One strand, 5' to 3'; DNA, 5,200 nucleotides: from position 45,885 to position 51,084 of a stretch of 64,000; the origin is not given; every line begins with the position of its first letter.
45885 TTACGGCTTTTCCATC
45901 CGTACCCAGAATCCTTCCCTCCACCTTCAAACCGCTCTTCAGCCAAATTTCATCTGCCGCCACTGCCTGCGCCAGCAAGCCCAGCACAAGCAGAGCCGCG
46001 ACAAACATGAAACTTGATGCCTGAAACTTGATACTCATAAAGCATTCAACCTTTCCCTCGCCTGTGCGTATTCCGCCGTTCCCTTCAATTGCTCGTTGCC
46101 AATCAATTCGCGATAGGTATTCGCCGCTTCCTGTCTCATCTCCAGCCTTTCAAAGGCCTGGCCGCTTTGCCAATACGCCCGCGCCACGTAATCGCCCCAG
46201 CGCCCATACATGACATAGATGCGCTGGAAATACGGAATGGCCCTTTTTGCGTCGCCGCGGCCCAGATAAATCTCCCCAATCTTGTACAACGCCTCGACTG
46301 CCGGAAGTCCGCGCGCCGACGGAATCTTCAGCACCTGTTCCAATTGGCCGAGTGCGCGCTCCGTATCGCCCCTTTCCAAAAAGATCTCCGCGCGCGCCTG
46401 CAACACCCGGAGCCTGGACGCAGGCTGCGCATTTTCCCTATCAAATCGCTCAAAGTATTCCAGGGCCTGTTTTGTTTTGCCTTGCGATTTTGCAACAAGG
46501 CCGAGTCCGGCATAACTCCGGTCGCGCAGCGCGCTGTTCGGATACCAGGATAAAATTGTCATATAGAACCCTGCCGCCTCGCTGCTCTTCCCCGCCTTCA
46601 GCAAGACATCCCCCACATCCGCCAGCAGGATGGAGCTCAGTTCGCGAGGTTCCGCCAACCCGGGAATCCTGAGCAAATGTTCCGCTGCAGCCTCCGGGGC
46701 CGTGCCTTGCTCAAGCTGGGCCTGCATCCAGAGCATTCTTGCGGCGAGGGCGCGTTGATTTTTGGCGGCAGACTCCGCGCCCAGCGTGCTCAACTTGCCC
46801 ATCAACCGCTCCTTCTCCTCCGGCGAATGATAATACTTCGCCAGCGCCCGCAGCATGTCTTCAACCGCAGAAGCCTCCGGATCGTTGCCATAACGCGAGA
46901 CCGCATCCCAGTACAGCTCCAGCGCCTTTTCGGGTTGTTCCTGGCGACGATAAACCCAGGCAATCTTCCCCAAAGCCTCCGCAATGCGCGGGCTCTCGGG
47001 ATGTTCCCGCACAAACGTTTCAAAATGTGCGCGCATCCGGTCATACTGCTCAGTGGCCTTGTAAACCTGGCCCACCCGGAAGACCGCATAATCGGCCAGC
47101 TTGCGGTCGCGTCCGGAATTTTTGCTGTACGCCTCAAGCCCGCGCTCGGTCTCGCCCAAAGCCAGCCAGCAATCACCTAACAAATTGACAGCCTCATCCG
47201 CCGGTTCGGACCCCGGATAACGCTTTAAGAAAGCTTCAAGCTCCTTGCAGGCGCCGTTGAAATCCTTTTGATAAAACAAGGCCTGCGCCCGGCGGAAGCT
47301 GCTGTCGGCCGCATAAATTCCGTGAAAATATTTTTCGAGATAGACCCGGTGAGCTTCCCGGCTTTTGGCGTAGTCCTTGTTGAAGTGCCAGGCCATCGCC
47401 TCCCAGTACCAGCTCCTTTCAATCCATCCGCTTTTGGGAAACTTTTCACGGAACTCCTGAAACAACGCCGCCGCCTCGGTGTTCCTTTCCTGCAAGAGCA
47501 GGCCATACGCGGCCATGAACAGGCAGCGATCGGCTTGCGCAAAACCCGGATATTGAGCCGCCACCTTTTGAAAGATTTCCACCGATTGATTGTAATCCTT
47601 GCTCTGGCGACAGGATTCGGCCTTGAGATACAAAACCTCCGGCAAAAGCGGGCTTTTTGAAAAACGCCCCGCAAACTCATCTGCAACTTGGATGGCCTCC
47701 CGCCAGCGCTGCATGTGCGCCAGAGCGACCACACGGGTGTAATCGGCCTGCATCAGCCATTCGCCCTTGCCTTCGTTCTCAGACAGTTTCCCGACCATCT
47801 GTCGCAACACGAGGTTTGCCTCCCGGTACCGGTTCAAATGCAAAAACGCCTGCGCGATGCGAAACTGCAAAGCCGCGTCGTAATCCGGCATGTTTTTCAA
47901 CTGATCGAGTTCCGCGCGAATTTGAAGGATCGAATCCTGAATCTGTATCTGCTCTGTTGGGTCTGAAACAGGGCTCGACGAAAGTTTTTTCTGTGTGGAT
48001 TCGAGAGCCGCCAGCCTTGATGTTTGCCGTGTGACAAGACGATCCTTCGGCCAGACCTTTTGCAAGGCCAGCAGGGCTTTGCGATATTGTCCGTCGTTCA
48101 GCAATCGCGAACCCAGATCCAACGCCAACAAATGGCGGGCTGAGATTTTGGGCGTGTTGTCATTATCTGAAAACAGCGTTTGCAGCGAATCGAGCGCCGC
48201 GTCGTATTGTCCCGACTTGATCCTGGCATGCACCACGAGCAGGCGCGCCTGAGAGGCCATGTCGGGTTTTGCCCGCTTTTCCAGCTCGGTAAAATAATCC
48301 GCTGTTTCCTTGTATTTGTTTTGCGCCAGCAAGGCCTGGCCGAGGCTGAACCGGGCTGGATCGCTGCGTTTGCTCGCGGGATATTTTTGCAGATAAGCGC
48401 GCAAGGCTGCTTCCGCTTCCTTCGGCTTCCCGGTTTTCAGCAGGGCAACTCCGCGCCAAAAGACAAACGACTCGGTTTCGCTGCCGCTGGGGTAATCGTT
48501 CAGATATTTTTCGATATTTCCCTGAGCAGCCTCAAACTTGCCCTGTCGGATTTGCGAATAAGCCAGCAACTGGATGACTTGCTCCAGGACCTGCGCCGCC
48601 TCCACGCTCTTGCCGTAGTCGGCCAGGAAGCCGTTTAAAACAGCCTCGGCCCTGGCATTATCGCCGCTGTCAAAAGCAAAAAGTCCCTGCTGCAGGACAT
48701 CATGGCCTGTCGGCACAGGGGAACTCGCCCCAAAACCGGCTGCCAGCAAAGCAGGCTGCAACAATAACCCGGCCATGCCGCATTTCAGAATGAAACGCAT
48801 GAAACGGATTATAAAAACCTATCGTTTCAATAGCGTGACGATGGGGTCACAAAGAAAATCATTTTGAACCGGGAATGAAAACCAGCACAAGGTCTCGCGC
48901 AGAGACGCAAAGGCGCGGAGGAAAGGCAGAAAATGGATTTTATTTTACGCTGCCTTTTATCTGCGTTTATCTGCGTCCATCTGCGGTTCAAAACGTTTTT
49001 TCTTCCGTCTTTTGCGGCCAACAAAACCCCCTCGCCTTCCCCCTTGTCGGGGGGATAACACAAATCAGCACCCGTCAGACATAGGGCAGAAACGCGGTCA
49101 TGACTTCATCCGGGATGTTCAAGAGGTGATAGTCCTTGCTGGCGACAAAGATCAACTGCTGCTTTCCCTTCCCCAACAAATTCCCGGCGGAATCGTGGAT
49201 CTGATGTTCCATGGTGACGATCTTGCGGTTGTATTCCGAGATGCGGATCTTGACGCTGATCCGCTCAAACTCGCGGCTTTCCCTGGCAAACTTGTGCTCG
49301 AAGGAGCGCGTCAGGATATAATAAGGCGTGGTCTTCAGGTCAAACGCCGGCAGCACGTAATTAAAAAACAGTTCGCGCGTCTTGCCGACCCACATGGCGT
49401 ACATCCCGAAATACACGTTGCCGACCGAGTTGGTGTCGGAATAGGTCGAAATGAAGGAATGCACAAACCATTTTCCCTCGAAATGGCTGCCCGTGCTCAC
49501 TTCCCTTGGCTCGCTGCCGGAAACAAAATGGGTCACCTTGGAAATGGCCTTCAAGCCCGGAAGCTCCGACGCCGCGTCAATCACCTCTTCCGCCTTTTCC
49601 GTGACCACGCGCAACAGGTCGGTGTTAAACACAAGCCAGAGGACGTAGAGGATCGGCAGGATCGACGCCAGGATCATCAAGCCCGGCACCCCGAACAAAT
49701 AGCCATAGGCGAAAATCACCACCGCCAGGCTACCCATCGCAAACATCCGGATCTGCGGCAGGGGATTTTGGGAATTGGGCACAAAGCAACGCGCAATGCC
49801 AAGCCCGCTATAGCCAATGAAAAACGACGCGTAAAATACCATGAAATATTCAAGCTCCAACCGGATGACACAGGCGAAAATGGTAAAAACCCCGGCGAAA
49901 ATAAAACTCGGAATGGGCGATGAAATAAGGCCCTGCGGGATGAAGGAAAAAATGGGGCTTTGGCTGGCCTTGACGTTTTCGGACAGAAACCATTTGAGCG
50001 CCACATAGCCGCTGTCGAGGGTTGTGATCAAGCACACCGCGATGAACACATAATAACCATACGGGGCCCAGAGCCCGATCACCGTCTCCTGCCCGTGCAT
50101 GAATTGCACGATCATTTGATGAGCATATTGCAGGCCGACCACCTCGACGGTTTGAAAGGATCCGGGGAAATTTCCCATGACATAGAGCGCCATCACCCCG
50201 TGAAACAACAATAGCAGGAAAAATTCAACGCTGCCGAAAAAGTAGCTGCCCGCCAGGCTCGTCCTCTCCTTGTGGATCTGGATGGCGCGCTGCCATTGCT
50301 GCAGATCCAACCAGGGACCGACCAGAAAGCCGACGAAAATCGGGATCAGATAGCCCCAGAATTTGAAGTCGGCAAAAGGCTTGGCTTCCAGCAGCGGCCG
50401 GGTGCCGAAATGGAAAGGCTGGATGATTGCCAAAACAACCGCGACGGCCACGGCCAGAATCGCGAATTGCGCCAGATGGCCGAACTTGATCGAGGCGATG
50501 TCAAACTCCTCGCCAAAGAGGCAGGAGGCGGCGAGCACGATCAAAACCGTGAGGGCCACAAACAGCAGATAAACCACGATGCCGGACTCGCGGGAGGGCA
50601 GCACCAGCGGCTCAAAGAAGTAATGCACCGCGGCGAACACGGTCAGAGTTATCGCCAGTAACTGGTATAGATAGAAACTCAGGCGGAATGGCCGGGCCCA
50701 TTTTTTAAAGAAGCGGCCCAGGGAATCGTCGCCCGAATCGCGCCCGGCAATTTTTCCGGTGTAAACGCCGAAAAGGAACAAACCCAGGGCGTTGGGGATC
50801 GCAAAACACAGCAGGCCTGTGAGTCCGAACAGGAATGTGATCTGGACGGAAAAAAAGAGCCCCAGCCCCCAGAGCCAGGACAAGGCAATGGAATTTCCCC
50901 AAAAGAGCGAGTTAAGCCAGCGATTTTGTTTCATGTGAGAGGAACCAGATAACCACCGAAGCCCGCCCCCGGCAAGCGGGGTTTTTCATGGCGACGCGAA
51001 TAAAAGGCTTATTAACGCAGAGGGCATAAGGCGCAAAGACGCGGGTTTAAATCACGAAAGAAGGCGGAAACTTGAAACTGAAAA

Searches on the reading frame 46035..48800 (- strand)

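Call 82: search_protein_families(library=pfam, proteins=[window:46035-48800:-], max_evalue=0.00001)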
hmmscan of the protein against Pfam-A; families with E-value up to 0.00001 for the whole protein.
window:46035-48800:- (921 aa): 15 families
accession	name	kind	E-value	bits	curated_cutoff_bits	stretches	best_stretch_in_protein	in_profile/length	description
PF13174.12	TPR_6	-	1.5e-41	138.6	26.3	0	499-531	1-33/33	Tetratricopeptide repeat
PF13432.12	TPR_16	-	1e-34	119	32.7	2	79-143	3-64/65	Tetratricopeptide repeat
PF13428.12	TPR_14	-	8.7e-34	113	23.5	0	614-643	8-37/44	Tetratricopeptide repeat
PF07719.23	TPR_2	-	1.7e-30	103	27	0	114-142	5-33/34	Tetratricopeptide repeat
PF13525.12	YfiO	-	1.5e-23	84.1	25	1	474-619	18-139/203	Outer membrane lipoprotein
PF13424.12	TPR_12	-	8.7e-23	80.8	30.1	1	575-635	8-73/77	Tetratricopeptide repeat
PF00515.34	TPR_1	-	1.5e-20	72.5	27.8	0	762-785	3-26/34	Tetratricopeptide repeat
PF13181.12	TPR_8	-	1.9e-20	71.7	25.7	0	836-860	2-26/34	Tetratricopeptide repeat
PF12895.13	ANAPC3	-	3e-17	63.1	27.2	0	141-207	17-80/82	Anaphase-promoting complex, cyclosome, subunit 3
PF14559.12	TPR_19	-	5.7e-16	59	25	0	157-219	1-61/68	Tetratricopeptide repeat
PF13176.12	TPR_7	-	6.7e-12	44.9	27.9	0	609-630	1-22/36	Tetratricopeptide repeat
PF25058.1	ARM_TT21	-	1.4e-11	45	27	0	357-426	64-133/155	Tetratricopeptide repeat protein 21 ARM repeat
PF13431.12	TPR_17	-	1.3e-08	34.9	24.4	0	604-628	10-34/34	Tetratricopeptide repeat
PF13371.12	TPR_9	-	1.8e-08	34.7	35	0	116-146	35-65/73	Tetratricopeptide repeat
PF25062.1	ARM_TT21_N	-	1.1e-07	32.2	40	0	84-136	5-53/222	Tetratricopeptide repeat protein 21 N-terminal ARM repeat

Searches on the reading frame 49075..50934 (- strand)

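Call 82: search_protein_families(library=pfam, proteins=[window:49075-50934:-], max_evalue=0.00001)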
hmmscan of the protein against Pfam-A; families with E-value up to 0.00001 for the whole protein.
window:49075-50934:- (619 aa): 1 family
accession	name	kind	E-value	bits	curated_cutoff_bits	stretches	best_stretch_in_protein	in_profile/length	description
PF13279.12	4HBT_2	-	1.1e-08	35.9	25.5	1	499-615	4-122/122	Thioesterase-like superfamily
